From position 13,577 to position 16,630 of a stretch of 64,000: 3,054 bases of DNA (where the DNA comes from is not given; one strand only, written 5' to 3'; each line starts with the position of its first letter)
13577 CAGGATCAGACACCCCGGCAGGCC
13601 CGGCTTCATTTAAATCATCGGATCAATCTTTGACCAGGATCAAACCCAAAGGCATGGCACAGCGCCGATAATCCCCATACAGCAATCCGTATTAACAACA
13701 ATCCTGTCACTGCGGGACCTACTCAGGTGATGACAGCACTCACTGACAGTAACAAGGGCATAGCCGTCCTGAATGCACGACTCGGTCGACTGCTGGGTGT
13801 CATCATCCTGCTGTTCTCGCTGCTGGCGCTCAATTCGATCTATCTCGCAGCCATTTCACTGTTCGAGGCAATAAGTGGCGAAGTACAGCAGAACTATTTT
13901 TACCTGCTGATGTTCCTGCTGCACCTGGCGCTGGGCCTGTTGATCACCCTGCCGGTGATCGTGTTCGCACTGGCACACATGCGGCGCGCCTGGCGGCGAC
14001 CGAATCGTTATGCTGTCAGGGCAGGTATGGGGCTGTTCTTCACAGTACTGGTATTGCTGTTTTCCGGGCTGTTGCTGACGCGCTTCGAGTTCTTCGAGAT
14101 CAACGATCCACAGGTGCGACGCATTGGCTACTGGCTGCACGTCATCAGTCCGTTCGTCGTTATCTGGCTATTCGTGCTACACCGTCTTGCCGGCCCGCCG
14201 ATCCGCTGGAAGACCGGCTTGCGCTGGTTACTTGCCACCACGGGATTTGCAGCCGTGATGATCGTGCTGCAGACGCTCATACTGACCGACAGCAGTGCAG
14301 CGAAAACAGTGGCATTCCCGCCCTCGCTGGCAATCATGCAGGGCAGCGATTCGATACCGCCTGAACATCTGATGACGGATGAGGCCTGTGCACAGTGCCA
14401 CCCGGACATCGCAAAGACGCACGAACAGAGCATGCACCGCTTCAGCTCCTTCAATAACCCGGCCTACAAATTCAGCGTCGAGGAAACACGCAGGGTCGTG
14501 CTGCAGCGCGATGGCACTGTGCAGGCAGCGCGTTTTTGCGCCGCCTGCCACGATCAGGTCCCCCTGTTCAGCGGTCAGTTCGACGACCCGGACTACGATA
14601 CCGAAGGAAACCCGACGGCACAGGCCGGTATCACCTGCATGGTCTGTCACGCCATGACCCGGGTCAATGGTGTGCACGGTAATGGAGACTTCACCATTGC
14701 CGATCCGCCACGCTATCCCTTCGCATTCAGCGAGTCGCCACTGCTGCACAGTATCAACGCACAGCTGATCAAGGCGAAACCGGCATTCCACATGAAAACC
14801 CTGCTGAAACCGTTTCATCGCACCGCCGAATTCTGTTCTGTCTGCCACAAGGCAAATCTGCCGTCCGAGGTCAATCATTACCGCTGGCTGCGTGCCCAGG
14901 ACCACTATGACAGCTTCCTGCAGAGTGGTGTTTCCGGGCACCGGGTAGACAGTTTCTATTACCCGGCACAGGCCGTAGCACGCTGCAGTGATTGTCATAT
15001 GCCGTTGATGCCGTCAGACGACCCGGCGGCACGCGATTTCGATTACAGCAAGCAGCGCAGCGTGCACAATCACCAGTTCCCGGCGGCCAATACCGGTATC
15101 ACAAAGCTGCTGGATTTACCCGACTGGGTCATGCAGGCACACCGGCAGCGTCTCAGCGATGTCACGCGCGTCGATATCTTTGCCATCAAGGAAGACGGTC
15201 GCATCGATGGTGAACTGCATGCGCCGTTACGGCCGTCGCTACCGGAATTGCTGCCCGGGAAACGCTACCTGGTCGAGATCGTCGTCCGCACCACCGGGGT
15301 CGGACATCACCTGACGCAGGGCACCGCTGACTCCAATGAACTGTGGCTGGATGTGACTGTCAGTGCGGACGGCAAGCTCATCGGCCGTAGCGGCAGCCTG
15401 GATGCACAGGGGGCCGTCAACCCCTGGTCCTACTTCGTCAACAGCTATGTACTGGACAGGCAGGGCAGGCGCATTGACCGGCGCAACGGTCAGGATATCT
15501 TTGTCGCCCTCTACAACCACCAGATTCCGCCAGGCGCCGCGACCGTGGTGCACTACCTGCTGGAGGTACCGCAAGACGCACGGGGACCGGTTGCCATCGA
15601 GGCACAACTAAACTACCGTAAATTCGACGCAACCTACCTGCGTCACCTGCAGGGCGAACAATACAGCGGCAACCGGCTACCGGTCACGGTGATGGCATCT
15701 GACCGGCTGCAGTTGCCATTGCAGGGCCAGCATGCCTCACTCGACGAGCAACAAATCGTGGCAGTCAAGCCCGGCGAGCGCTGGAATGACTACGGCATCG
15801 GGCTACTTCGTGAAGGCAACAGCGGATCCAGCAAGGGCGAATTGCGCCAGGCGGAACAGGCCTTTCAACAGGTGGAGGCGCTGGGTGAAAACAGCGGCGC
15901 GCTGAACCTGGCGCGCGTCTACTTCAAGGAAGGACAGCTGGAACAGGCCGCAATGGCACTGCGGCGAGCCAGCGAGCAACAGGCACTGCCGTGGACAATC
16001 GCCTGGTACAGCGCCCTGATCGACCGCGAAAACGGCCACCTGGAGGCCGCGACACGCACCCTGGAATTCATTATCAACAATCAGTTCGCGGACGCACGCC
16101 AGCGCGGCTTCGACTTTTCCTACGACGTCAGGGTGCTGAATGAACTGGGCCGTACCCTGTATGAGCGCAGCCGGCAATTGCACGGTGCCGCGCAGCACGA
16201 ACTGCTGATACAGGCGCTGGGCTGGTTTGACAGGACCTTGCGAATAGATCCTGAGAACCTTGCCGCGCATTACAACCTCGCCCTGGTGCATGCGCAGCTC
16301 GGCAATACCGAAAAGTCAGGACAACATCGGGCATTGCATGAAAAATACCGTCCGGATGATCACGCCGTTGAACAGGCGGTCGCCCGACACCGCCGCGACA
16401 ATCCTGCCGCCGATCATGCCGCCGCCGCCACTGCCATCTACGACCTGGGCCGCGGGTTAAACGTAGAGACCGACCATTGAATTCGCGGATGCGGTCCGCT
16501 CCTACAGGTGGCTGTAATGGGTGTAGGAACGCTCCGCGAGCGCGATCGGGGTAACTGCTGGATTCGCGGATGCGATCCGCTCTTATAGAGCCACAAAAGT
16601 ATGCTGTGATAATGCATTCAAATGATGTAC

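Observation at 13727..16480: Unusual cytochrome architecture: 4-5 transmembrane helix bundle, five CXXCH hemes and C-terminal TPR array in one polypeptide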

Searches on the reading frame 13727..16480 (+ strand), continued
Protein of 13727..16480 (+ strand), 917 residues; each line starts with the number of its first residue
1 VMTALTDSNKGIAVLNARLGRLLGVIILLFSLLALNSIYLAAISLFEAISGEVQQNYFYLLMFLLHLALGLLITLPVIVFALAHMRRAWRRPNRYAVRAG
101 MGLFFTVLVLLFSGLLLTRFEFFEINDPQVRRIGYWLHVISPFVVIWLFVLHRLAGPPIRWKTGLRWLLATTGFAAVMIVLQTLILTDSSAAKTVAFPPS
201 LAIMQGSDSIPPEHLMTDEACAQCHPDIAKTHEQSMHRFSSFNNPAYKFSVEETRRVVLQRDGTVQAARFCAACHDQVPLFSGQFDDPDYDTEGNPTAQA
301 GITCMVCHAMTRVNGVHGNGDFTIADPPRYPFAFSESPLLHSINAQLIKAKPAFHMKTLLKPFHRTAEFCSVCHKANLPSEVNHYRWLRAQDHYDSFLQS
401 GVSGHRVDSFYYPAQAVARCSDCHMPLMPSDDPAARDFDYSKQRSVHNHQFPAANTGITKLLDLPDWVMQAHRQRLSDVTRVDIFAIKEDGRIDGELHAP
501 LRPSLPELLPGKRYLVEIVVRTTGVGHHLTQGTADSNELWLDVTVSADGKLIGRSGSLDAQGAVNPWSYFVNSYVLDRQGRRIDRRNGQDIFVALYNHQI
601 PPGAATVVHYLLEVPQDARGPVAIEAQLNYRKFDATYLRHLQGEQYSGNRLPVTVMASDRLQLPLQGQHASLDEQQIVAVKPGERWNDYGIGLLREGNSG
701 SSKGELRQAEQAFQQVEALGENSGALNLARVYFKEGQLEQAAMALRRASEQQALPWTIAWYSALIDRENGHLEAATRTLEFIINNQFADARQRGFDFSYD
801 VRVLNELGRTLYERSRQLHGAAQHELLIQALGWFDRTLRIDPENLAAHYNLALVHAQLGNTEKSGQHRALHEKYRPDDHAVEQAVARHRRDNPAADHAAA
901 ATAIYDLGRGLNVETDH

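Call 91: search_protein_families(library=pfam, proteins=[L026:6528-8318:+, L057:13714-15504:-, L016:2892-4667:+, L016:4664-7879:+, L012:3442-7302:+], max_evalue=0.00001)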
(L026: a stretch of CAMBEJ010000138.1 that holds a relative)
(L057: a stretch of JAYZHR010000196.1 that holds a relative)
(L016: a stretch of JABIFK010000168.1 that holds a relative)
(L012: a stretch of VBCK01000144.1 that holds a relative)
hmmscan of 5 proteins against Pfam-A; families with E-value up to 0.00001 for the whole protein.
L026:6528-8318:+ (596 aa): 4 families
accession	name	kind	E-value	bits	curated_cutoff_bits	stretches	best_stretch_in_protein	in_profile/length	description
PF00009.33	GTP_EFTU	-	5.3e-54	183.1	26.5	1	5-183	2-187/188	Elongation factor Tu GTP binding domain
PF06421.17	LepA_C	-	5.3e-50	168.5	29.7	1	489-595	1-107/107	GTP-binding protein LepA C-terminus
PF00679.30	EFG_C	-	2.2e-21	76.1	27.9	1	400-485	2-86/89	Elongation factor G C-terminus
PF14492.12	EFG_III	-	2.4e-06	28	27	0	294-365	4-72/75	Elongation Factor G, domain III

L057:13714-15504:- (596 aa): 6 families
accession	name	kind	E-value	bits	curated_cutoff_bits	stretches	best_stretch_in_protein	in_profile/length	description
PF25596.1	CPSase_L_D1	-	1.9e-48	163.6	27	1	76-187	2-117/118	Carbamoyl phosphate synthase preATP-grasp domain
PF02786.22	CPSase_L_D2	-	1.3e-36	126.5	19.8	1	191-401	1-210/211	Carbamoyl-phosphate synthase L chain, ATP binding domain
PF02142.27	MGS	-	1.6e-20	73.5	24.1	1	482-567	2-94/94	MGS-like domain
PF15632.11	ATPgrasp_Ter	-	8.8e-08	32.4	29.1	1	334-397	49-111/131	ATP-grasp in the biosynthetic pathway with Ter operon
PF07478.18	Dala_Dala_lig_C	-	1.8e-07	31.3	24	1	216-369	26-174/204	D-ala D-ala ligase C-terminus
PF02222.28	ATP-grasp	-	3.9e-06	27.1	27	0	198-372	2-164/179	ATP-grasp domain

L016:2892-4667:+ (591 aa): 3 families
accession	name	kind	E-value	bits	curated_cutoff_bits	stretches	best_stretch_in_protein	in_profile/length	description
PF13517.12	FG-GAP_3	-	2.8e-45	153.2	26.9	4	266-330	1-61/61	FG-GAP-like repeat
PF07593.17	UnbV_ASPIC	-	6.3e-20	71.3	23.4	1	511-570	1-60/68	ASPIC and UnbV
PF01839.29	FG-GAP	-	5.5e-15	55.3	22.1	0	67-85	2-20/37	FG-GAP repeat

L016:4664-7879:+ (1071 aa): 8 families
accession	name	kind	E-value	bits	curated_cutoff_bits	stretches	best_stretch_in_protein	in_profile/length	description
PF13517.12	FG-GAP_3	-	2e-13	51.2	26.9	1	249-304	1-61/61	FG-GAP-like repeat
PF00515.34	TPR_1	-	1.1e-08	34.9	27.8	0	130-161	2-33/34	Tetratricopeptide repeat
PF01839.29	FG-GAP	-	2.1e-08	34.3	22.1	0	247-260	7-19/37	FG-GAP repeat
PF13431.12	TPR_17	-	4.9e-08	33.1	24.4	0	50-79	2-31/34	Tetratricopeptide repeat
PF13414.12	TPR_11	-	9.9e-07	28.8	26.8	0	68-108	1-41/42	TPR repeat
PF13181.12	TPR_8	-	2.5e-06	27.7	25.7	0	131-161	3-33/34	Tetratricopeptide repeat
PF07719.23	TPR_2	-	4.1e-06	26.9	27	0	131-161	3-33/34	Tetratricopeptide repeat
PF07593.17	UnbV_ASPIC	-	4.7e-06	26.8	23.4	0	588-621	32-65/68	ASPIC and UnbV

L012:3442-7302:+ (1286 aa): 5 families
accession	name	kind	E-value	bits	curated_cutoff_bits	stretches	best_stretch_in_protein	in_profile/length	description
PF13517.12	FG-GAP_3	-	3.5e-22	79.2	26.9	2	455-515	1-60/61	FG-GAP-like repeat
PF01839.29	FG-GAP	-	4.4e-09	36.5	22.1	0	704-723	4-23/37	FG-GAP repeat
PF14559.12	TPR_19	-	2.4e-08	34.6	25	1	312-361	7-56/68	Tetratricopeptide repeat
PF13432.12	TPR_16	-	3.9e-08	34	32.7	1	312-361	13-62/65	Tetratricopeptide repeat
PF12895.13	ANAPC3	-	4.5e-06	27.3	27.2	0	313-389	6-81/82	Anaphase-promoting complex, cyclosome, subunit 3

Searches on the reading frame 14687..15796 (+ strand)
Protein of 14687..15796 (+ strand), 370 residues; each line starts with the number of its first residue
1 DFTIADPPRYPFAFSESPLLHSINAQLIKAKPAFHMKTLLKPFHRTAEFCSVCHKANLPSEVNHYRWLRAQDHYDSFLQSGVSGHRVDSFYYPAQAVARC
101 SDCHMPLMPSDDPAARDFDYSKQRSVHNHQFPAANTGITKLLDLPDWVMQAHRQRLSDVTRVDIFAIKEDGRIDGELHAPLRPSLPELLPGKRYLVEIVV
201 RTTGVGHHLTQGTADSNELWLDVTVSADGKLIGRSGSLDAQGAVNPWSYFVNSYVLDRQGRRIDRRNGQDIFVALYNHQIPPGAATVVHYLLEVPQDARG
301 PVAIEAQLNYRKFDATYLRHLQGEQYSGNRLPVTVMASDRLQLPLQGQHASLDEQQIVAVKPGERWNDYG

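Call 85: search_solved_structures(query=window:14687-15796:+, max_evalue=10, show_alignments=2)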
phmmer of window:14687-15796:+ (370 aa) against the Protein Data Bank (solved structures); distinct sequences matched with E-value up to 10: 10.
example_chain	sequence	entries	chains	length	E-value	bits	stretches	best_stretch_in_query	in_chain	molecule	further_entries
5jpq_c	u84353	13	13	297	0.37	13.1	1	104-160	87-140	Putative U3 small nucleolar ribonucleoprotein | Imp4 | U3 small nucleolar ribonucleoprotein protein IMP4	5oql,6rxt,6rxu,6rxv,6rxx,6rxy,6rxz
5o9e_A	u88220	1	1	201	0.48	12.8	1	106-160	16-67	Putative U3 small nucleolar ribonucleoprotein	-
1h3m_A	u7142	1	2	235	0.7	12.2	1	146-211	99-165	2-C-METHYL-D-ERYTHRITOL 4-PHOSPHATE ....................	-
9ygm_LP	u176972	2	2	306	1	11.7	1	52-101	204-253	60S ribosomal protein uL18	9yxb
4z8w_A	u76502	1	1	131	1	11.7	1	43-127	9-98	Major pollen allergen Pla l 1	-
3n9w_A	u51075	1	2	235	1.1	11.6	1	151-211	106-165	2-C-methyl-D-erythritol 4-phosphate cytidylyltransferase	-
1i52_A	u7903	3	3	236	1.1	11.6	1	151-211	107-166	4-DIPHOSPHOCYTIDYL-2-C-METHYLERYTHRITOL SYNTHASE | 4-DIPHOSPHOCYTIDYL-2-C-METHYLERYTHRITOL SYNTHETASE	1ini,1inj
1vgt_A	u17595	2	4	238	1.1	11.6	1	151-211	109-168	2-C-methyl-D-erythritol 4-phosphate cytidylyltransferase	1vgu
6hr0_A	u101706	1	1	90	1.1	11.6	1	40-106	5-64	Cytochrome C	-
2k3v_A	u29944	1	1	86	1.4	11.3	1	40-107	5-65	Tetraheme cytochrome c-type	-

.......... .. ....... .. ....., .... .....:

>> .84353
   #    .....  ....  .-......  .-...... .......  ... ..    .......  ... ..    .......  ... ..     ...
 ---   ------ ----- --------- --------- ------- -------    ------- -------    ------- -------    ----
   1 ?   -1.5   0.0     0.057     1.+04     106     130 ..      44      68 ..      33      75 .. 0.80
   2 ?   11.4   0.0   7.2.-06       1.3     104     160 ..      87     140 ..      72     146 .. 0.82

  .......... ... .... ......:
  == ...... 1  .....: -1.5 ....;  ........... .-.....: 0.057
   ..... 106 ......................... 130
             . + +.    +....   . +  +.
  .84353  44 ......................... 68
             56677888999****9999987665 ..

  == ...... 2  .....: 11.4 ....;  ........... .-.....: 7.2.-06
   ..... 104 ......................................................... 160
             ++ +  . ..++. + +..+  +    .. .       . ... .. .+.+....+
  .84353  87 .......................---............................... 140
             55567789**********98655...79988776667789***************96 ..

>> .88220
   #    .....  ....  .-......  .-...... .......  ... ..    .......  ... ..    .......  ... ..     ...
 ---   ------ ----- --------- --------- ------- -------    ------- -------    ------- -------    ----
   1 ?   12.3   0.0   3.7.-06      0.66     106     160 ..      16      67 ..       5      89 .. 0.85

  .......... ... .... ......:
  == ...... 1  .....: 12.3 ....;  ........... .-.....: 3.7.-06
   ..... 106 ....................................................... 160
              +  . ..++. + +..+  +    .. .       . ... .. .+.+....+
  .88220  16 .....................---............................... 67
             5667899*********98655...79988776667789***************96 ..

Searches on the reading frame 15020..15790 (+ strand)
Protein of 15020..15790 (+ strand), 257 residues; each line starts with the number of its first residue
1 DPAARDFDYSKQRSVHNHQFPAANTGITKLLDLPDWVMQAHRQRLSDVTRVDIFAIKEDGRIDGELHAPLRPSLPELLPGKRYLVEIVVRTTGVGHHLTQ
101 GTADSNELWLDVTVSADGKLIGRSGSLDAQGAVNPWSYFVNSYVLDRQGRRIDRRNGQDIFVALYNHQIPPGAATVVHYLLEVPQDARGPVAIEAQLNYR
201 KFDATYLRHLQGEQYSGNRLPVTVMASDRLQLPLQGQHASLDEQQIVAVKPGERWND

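Call 8: search_protein_families(library=pfam, proteins=[window:15020-15790:+], max_evalue=10)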
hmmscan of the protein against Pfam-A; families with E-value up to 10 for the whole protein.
window:15020-15790:+ (257 aa): 0 families
